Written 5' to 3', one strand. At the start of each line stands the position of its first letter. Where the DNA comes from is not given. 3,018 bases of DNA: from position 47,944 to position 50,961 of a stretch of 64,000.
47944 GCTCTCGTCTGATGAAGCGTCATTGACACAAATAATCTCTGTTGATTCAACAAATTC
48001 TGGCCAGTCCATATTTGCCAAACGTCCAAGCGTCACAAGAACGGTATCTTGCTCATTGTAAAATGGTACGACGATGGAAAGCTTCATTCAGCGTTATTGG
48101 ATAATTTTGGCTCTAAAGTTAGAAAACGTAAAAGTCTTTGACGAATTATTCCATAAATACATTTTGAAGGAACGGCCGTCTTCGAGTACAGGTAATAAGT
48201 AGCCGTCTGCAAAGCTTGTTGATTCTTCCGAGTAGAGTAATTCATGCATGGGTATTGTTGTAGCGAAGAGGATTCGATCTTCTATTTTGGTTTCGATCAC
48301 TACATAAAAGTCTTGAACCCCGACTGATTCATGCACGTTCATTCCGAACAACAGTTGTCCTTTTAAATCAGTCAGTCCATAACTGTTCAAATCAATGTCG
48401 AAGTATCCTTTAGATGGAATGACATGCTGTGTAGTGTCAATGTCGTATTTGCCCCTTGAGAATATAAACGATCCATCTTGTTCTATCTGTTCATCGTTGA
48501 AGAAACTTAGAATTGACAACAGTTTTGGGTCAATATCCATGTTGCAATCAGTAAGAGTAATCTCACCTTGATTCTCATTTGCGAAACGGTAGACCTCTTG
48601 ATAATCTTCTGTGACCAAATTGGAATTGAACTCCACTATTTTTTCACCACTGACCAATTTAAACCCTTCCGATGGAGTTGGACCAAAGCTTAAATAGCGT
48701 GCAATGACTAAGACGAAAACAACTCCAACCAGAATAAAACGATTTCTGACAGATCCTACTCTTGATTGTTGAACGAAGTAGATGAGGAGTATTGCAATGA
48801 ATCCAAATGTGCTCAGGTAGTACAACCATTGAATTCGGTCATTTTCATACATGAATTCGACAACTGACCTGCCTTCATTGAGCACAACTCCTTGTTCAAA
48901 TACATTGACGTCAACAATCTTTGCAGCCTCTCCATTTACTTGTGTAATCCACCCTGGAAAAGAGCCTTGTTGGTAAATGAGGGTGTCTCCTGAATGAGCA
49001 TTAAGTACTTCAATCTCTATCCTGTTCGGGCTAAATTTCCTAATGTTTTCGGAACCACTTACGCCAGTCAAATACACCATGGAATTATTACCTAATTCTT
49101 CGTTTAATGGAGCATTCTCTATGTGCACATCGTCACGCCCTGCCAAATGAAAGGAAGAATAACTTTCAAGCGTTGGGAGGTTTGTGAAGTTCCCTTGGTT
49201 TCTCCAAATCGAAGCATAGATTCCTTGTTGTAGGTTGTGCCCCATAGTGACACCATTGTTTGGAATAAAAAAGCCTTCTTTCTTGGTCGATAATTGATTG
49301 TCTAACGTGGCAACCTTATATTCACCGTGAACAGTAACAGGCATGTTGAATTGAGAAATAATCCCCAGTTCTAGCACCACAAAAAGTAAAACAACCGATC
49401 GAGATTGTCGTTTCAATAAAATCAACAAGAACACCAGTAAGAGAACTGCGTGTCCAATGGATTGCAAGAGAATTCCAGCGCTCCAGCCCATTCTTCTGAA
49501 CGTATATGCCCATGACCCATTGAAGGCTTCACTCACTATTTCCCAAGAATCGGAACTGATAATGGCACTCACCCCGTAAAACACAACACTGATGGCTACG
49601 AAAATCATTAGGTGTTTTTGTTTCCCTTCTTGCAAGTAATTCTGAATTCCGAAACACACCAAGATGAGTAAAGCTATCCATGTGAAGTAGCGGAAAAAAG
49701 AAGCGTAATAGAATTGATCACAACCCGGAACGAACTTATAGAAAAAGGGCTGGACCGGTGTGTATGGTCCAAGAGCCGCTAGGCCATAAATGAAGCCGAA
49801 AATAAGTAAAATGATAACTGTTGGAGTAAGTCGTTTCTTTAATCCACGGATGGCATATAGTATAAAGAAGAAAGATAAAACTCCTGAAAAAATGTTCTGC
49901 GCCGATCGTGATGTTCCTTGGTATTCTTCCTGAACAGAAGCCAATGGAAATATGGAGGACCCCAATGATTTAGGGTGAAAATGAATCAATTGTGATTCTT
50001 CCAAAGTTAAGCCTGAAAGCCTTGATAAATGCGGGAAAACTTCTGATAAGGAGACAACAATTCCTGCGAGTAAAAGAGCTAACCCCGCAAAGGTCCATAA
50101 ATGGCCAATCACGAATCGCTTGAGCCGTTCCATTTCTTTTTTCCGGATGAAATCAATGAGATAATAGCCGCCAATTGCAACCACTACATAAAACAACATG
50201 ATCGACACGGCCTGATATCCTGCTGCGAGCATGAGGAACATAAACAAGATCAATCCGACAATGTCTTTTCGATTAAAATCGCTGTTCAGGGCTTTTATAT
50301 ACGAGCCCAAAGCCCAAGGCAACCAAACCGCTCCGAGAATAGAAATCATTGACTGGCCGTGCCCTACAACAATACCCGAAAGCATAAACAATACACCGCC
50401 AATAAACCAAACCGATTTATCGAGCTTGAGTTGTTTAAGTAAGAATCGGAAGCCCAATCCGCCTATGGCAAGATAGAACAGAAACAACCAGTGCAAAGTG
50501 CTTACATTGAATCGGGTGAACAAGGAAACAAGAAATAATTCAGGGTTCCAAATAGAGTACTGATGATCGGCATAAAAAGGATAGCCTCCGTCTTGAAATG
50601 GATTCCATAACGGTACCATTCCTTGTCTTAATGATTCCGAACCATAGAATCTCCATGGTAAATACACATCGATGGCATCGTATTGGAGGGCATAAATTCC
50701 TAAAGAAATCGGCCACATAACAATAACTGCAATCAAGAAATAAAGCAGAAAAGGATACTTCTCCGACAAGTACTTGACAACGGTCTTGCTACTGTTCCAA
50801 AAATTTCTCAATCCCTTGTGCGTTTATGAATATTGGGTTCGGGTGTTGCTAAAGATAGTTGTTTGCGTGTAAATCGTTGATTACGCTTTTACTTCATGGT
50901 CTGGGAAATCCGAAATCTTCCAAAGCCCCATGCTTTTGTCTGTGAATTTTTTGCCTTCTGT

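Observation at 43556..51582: Envelope-side glycosylation module (methyltransferase, YfhO, GT2, GT-C) wedged between a giant T9SS cargo gene and a PorZ-like gene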

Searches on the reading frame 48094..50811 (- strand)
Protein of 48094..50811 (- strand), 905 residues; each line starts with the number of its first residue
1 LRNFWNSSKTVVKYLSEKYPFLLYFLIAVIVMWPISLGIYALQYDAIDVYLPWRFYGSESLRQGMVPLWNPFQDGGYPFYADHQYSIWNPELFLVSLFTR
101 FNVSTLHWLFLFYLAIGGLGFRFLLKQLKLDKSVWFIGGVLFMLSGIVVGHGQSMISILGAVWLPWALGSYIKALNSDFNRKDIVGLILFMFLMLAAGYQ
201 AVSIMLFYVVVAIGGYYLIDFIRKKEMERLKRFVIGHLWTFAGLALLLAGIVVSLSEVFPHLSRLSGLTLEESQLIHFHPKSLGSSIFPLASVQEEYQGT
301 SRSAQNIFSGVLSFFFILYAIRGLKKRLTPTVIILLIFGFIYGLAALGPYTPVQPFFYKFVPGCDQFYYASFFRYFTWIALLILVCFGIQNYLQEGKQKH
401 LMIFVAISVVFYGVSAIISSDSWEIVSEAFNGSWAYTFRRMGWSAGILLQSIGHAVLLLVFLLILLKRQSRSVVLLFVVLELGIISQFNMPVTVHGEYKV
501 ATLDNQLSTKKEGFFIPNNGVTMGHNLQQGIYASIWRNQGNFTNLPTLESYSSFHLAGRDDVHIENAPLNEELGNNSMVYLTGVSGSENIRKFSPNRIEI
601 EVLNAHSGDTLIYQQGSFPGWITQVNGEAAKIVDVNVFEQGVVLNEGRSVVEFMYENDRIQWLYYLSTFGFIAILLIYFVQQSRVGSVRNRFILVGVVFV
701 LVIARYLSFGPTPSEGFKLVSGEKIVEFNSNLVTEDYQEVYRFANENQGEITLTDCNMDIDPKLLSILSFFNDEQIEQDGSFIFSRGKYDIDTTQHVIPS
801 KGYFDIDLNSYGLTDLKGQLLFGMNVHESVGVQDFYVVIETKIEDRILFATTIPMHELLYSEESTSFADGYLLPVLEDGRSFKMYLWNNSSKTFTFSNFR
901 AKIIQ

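Call 3: search_protein_families(library=pfam, proteins=[window:48094-50811:-], max_evalue=0.01)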
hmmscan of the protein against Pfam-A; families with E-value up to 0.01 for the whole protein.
window:48094-50811:- (905 aa): 0 families

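Call 4: search_protein_families(library=ncbifam, proteins=[window:48094-50811:-], max_evalue=0.01)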
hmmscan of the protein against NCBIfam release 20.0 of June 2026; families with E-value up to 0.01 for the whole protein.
window:48094-50811:- (905 aa): 0 families

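Call 6: search_protein_families(library=pfam, proteins=[window:48094-50811:-], max_evalue=10)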
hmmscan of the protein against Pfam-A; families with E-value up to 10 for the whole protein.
window:48094-50811:- (905 aa): 0 families

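Call 8: find_homologous_proteins(query=window:48094-50811:-)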
Query window:48094-50811:- (905 aa): 73 proteins with E <= 0.001 among 8000 candidates.
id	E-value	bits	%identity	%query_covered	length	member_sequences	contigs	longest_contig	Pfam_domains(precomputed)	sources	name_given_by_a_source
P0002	0.0e+0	1970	100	97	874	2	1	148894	-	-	-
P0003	0.0e+0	1058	53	100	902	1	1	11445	PF09586.17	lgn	-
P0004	0.0e+0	1044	52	100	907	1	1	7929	PF09586.17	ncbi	-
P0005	0.0e+0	1043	52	100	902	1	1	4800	PF09586.17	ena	-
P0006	0.0e+0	1034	52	100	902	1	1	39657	PF09586.17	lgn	-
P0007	0.0e+0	1015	52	100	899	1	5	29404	-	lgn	-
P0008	3.9e-292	990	49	99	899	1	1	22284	PF09586.17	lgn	-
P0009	2.7e-289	980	50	98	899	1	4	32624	PF09586.17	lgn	-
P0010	1.6e-283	961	49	99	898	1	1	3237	PF09586.17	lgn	-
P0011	2.4e-272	924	48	98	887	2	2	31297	-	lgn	-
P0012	1.9e-251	855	45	99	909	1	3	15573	-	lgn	-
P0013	3.7e-246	837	45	98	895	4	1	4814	-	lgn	-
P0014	3.3e-239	814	43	100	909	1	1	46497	-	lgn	-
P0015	3.7e-239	814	43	99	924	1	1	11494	-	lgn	-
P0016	3.4e-236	805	43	99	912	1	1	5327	-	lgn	-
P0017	1.3e-228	779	43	97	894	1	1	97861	PF09586.17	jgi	jgi:hypothetical protein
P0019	2.7e-221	755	42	98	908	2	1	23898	-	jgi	-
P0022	1.8e-216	739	41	99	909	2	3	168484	-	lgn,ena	-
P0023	6.4e-216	737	40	99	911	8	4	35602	PF09586.17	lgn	-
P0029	4.1e-182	626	39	98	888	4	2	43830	PF09586.17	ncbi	-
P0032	5.6e-175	602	37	98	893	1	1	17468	PF09586.17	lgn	-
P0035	3.7e-163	563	35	98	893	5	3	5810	PF09586.17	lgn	-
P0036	6.8e-63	231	27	71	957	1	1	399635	PF09586.17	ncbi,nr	ncbi:MAG: hypothetical protein JST26_00980 [Bacteroidetes bacterium]|nr:hypothetical protein [Bacter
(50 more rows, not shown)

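Call 14: find_encoding_contigs(protein=P0006, flank=10000, max_places=2)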
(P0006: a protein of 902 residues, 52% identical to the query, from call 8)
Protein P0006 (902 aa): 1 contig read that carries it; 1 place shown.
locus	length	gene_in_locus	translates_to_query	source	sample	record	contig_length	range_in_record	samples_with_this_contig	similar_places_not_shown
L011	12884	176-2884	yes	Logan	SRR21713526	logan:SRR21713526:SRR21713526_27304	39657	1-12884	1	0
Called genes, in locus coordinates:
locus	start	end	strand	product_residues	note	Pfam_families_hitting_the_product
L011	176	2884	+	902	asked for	PF09586:YfhO (weak)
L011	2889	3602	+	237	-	PF00535:Glycos_transf_2, PF10111:Glyco_tranf_2_2 (weak), PF13641:Glyco_tranf_2_3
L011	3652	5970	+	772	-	PF21544:PorZ_N_b_propeller, PF07494:Reg_prop (faint)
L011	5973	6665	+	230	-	PF11967:RecO_N, PF02565:RecO_C (faint)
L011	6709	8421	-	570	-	PF00496:SBP_bac_5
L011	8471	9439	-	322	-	PF00579:tRNA-synt_1b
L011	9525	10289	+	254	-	PF01553:Acyltransferase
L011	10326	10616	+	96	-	PF02686:GatC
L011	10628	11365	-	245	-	PF14771:DUF4476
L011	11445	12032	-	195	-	PF06271:RDD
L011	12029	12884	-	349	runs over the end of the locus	PF05343:Peptidase_M42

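Call 15: find_encoding_contigs(protein=P0017, flank=10000, max_places=2)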
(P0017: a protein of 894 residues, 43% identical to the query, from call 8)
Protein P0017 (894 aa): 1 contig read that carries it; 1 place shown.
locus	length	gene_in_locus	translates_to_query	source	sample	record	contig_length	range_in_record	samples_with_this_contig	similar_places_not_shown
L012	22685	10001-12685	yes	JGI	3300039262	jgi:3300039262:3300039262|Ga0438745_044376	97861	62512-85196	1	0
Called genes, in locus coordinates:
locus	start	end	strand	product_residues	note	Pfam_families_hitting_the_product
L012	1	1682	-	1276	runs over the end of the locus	PF25778:DUF7948, PF06739:SBBP (faint), PF00801:PKD (weak), PF18911:PKD_4, PF13585:CHU_C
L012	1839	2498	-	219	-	PF01144:CoA_trans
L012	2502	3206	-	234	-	PF01144:CoA_trans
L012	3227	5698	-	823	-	PF00912:Transgly, PF28500:PBP_middle, PF00905:Transpeptidase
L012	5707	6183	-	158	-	PF14109:GldH_lipo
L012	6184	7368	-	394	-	PF04468:PSP1, PF28472:PSP1_3rd, PF28473:YaaT_C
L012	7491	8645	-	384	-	PF13177:DNA_pol3_delta2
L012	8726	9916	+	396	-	PF00162:PGK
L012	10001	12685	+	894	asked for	PF09586:YfhO (weak)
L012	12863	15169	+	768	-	PF21544:PorZ_N_b_propeller, PF18962:Por_Secre_tail (weak)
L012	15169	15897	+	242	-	PF11967:RecO_N, PF02565:RecO_C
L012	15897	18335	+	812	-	PF07715:Plug, PF00593:TonB_dep_Rec_b-barrel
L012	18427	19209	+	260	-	PF00378:ECH_1, PF16113:ECH_2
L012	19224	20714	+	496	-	-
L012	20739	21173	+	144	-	PF00692:dUTPase, PF22769:DCD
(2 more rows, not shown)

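Call 16: find_encoding_contigs(protein=P0022, flank=10000, max_places=2)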
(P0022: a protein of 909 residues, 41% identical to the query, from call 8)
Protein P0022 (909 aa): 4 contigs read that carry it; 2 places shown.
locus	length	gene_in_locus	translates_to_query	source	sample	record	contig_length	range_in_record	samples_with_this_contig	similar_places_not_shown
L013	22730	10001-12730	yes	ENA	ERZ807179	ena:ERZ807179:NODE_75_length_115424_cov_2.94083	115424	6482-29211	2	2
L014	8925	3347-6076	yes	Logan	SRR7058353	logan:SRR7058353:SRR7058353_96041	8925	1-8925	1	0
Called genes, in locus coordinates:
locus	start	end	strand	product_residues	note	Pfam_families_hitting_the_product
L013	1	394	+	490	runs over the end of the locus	PF13506:Glyco_transf_21, PF00535:Glycos_transf_2, PF13641:Glyco_tranf_2_3, PF13632:Glyco_trans_2_3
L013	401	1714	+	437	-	PF26314:MptA_B_family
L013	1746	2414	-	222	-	PF01144:CoA_trans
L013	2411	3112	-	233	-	PF01144:CoA_trans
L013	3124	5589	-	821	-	PF00912:Transgly, PF28500:PBP_middle, PF00905:Transpeptidase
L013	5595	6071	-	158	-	PF14109:GldH_lipo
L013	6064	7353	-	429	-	PF04468:PSP1, PF28472:PSP1_3rd, PF28473:YaaT_C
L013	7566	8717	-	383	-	PF13177:DNA_pol3_delta2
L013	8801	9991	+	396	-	PF00162:PGK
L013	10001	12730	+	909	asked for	-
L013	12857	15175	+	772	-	PF07494:Reg_prop (faint), PF21544:PorZ_N_b_propeller, PF18962:Por_Secre_tail (weak)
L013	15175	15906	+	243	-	PF11967:RecO_N, PF02565:RecO_C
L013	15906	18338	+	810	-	PF07715:Plug, PF00593:TonB_dep_Rec_b-barrel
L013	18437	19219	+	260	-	PF00378:ECH_1, PF16113:ECH_2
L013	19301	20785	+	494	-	PF01943:Polysacc_synt (weak), PF13440:Polysacc_synt_3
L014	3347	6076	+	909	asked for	-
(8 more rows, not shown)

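Call 18: find_encoding_contigs(protein=P0029, flank=8000, max_places=1)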
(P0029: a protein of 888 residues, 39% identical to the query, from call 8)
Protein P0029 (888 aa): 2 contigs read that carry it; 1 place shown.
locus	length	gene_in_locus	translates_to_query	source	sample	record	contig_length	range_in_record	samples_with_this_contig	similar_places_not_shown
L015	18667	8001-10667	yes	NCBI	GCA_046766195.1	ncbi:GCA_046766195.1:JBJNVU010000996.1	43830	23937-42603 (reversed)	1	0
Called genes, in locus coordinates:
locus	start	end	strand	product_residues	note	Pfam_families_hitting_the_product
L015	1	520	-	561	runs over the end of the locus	PF00920:ILVD_EDD_N, PF24877:ILV_EDD_C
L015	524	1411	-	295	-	PF01063:Aminotran_4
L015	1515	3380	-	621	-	-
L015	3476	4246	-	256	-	PF04397:LytTR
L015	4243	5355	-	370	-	PF17874:TPR_MalT, PF07719:TPR_2 (faint), PF13431:TPR_17 (faint), PF00515:TPR_1 (faint), PF13176:TPR_7 (faint), PF13181:TPR_8 (faint), PF13424:TPR_12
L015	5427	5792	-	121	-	-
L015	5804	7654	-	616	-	PF01053:Cys_Met_Meta_PP (faint)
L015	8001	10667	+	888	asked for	PF09586:YfhO (weak)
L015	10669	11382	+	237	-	PF00535:Glycos_transf_2, PF10111:Glyco_tranf_2_2, PF13641:Glyco_tranf_2_3 (weak)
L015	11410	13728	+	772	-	PF21544:PorZ_N_b_propeller, PF07494:Reg_prop (faint)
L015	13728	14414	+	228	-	PF11967:RecO_N (weak), PF02565:RecO_C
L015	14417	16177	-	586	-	PF00496:SBP_bac_5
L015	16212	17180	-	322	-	PF00579:tRNA-synt_1b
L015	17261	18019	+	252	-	PF01553:Acyltransferase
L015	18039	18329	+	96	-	PF02686:GatC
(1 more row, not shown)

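Call 19: find_encoding_contigs(protein=P0036, flank=8000, max_places=1)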
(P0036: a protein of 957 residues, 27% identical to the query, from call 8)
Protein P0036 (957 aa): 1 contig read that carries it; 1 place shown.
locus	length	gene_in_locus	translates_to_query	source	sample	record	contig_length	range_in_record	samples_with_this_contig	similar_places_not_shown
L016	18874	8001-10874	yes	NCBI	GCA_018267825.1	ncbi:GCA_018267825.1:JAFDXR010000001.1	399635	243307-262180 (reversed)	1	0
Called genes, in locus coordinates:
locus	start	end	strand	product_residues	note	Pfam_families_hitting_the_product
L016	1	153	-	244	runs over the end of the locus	PF14243:R2K_3, PF18299:R2K_2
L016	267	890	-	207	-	PF00254:FKBP_C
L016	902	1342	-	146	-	-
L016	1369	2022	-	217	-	PF13489:Methyltransf_23 (weak), PF13847:Methyltransf_31, PF08241:Methyltransf_11, PF13649:Methyltransf_25 (weak)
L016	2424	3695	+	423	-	PF13304:AAA_21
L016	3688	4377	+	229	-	PF13707:RloB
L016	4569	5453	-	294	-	PF03009:GDPD, PF13653:GDPD_2 (faint)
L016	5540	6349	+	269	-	PF14805:THDPS_N_2, PF00132:Hexapep, PF14602:Hexapep_2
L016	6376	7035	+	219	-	-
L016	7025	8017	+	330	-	PF01075:Glyco_transf_9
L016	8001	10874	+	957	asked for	PF09586:YfhO (weak)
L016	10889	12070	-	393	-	PF17785:PUA_3, PF10672:Methyltrans_SAM, PF03602:Cons_hypoth95 (weak), PF05175:MTS (weak)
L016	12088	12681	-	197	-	PF02245:Pur_DNA_glyco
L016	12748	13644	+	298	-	PF05036:SPOR (weak)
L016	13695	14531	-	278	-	PF00809:Pterin_bind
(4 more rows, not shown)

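Call 20: find_encoding_contigs(protein=P0014, flank=8000, max_places=1)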
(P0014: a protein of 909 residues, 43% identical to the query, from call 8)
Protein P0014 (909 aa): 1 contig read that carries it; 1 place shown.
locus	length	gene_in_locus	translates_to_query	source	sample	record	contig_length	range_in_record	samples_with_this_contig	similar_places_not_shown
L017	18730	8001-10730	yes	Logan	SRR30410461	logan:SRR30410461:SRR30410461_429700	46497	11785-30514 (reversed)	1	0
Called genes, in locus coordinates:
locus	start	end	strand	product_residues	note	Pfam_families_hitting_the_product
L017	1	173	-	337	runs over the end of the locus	-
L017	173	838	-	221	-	-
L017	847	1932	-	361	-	PF11899:DUF3419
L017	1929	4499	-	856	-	PF01326:PPDK_N, PF27448:Rph_4th, PF00391:PEP-utilizers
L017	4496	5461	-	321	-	PF01040:UbiA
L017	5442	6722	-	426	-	PF00368:HMG-CoA_red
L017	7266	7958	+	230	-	PF08242:Methyltransf_12 (weak), PF13649:Methyltransf_25 (weak)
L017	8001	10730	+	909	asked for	-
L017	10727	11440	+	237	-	PF00535:Glycos_transf_2, PF10111:Glyco_tranf_2_2 (weak)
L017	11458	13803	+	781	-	PF21544:PorZ_N_b_propeller, PF07494:Reg_prop (faint)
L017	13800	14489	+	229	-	PF11967:RecO_N, PF02565:RecO_C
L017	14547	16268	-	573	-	PF00496:SBP_bac_5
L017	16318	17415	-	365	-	PF00579:tRNA-synt_1b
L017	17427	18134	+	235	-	PF01553:Acyltransferase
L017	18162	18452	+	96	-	PF20977:GatF (weak), PF02686:GatC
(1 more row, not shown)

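Call 27: search_solved_structures(query=A1, max_evalue=1)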
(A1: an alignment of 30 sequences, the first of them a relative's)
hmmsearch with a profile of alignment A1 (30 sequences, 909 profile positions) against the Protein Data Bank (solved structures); distinct sequences matched with E-value up to 1: 3.
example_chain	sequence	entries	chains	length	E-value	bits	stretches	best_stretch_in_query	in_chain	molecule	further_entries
9vnp_L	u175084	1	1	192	0.16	12.9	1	674-797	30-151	Interferon gamma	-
5xro_A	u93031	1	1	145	0.27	12.2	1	592-650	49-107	Galectin-10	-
3wpb_A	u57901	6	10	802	0.52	11.3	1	254-341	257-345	Toll-like receptor 9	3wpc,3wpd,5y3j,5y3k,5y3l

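Call 29: find_related_loci(query=A1, collection=genome_contigs, flank=6000)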
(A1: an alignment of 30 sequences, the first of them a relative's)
Query A1 (874 aa) in genome_contigs; peptide patterns used: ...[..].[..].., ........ (x = any residue, [..] = any of these).
59 stretches matched a pattern; 16 encode a relative of the query (tblastn E <= 1e-3); 16 distinct loci.
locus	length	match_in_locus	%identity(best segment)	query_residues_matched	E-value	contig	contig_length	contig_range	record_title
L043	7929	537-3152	52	2-874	0e+0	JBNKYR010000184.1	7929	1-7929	MAG: Crocinitomicaceae bacterium isolate D1D2.bin.17.permissive NODE_184_length_7929_cov_3.738411, whole genome shotgun 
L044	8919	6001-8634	42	2-870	0e+0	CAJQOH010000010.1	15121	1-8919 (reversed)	MAG: uncultured Flavobacteriales bacterium isolate 10_20180522_Bin_141_sub_1 genome assembly, contig: c_000020939675, wh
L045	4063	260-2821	40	2-868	0e+0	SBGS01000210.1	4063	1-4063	MAG: Bacteroidetes bacterium isolate M1807 scaffold_3496_1, whole genome shotgun sequence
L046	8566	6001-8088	32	2-655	3e-84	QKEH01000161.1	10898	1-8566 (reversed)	MAG: Bacteroidetes bacterium isolate SZUA-471 scaffold_21143, whole genome shotgun sequence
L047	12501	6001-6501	28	14-187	4e-9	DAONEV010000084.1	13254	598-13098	MAG TPA_asm: Thermoanaerobaculaceae bacterium isolate AMR_MDS_3860 NODE_5162_length_13254_cov_4.544890, whole genome sho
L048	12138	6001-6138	43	14-59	7e-8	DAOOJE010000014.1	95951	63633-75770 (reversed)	MAG TPA_asm: Thermoanaerobaculaceae bacterium isolate AMR_MDS_2761 NODE_241_length_95951_cov_22.799825, whole genome sho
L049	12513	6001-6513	26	14-191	9e-8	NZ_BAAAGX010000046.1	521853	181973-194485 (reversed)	Cryptosporangium japonicum strain JCM 10425 sequence46, whole genome shotgun sequence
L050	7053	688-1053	29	14-135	1e-7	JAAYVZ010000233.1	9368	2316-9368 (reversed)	MAG: Holophagae bacterium isolate AS4AglBPMA_38 36699_AS4A, whole genome shotgun sequence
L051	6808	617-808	34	2-59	4e-7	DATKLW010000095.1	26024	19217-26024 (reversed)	MAG TPA_asm: Thermoanaerobaculia bacterium isolate SMAG_U14695 k141_433719, whole genome shotgun sequence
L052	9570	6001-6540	28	14-192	8e-7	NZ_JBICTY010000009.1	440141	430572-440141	Cryptosporangium sp. NPDC048952 NPDC048952_123_E1.ctg-0009, whole genome shotgun sequence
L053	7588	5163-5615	25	14-168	9e-7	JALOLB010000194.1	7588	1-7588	MAG: Thermoanaerobaculaceae bacterium isolate Prado014 scaffold_20040, whole genome shotgun sequence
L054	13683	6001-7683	31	2-602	1e-5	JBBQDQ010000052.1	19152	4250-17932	MAG: Thermoanaerobaculia bacterium isolate Co_metawrap_1157 Cmw_1157_k141_27202589_length_19152_cov_9.0000, whole genome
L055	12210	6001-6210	30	2-67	6e-6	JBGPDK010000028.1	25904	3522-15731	MAG: Thermoanaerobaculia bacterium isolate OBJ_0618_050_26 k141_575653_length_25904_cov_22.8759, whole genome shotgun se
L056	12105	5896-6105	31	2-67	6e-6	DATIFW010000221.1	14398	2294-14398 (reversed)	MAG TPA_asm: Thermoanaerobaculia bacterium isolate SMAG_U16405 k141_733374, whole genome shotgun sequence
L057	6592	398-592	29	2-62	5e-5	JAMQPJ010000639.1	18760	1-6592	MAG: Thermoanaerobaculia bacterium isolate CH5 k141_3283790, whole genome shotgun sequence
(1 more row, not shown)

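Call 40: find_encoding_contigs(protein=P0023, flank=6000, max_places=1)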
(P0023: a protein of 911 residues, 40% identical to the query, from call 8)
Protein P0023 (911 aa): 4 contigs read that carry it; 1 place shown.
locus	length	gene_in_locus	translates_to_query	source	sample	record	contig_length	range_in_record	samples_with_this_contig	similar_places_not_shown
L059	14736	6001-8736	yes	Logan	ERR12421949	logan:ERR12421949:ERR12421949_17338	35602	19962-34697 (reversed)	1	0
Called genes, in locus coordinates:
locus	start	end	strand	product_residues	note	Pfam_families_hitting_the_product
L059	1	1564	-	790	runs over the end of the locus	PF00912:Transgly, PF28500:PBP_middle, PF00905:Transpeptidase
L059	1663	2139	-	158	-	PF14109:GldH_lipo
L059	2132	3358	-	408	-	PF04468:PSP1, PF28472:PSP1_3rd, PF28473:YaaT_C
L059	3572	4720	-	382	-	PF13177:DNA_pol3_delta2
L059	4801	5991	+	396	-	PF00162:PGK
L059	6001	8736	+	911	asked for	PF09586:YfhO (weak)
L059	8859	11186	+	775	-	PF07494:Reg_prop (faint), PF21544:PorZ_N_b_propeller, PF18962:Por_Secre_tail (weak)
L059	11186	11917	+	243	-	PF11967:RecO_N, PF02565:RecO_C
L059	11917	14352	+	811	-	PF07715:Plug, PF00593:TonB_dep_Rec_b-barrel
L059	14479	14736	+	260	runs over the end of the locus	PF00378:ECH_1, PF16113:ECH_2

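Call 41: find_encoding_contigs(protein=P0032, flank=6000, max_places=1)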
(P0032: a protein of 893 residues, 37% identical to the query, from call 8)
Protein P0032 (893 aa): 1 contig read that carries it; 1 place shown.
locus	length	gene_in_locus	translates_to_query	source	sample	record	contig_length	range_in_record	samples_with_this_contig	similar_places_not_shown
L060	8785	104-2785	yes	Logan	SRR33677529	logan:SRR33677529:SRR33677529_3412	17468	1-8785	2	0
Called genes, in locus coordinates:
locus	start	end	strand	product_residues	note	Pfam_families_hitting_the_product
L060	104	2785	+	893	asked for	PF09586:YfhO (weak)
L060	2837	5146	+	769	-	PF21544:PorZ_N_b_propeller, PF07494:Reg_prop (faint)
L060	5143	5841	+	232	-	PF11967:RecO_N, PF02565:RecO_C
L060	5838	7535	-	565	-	PF00496:SBP_bac_5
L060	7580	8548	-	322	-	PF00579:tRNA-synt_1b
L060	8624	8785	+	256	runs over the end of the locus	PF01553:Acyltransferase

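Call 42: find_encoding_contigs(protein=P0035, flank=6000, max_places=1)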
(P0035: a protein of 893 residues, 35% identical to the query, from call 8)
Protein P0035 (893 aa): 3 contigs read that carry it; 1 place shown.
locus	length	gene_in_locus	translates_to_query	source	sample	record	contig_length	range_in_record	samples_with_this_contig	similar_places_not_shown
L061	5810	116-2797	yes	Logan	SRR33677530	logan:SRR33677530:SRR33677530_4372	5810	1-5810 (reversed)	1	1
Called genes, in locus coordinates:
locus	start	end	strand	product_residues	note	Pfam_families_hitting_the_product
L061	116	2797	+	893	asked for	PF09586:YfhO (weak)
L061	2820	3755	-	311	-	PF00389:2-Hacid_dh, PF02826:2-Hacid_dh_C, PF07991:KARI_N (weak)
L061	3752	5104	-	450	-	PF03448:MgtE_N, PF00571:CBS, PF01769:MgtE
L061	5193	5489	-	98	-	-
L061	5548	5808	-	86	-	?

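Call 43: find_encoding_contigs(protein=P0019, flank=6000, max_places=1)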
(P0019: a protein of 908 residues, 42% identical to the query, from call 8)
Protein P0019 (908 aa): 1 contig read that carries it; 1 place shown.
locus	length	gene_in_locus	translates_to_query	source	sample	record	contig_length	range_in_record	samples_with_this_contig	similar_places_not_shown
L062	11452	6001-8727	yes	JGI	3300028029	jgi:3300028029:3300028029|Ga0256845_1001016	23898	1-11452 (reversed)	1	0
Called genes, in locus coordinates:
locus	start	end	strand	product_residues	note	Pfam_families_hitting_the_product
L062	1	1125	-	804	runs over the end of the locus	PF00912:Transgly, PF28500:PBP_middle, PF00905:Transpeptidase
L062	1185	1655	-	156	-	PF14109:GldH_lipo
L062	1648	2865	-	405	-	-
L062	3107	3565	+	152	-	-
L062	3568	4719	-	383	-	PF13177:DNA_pol3_delta2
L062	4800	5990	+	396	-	PF00162:PGK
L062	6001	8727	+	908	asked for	-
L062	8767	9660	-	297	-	-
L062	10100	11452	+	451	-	?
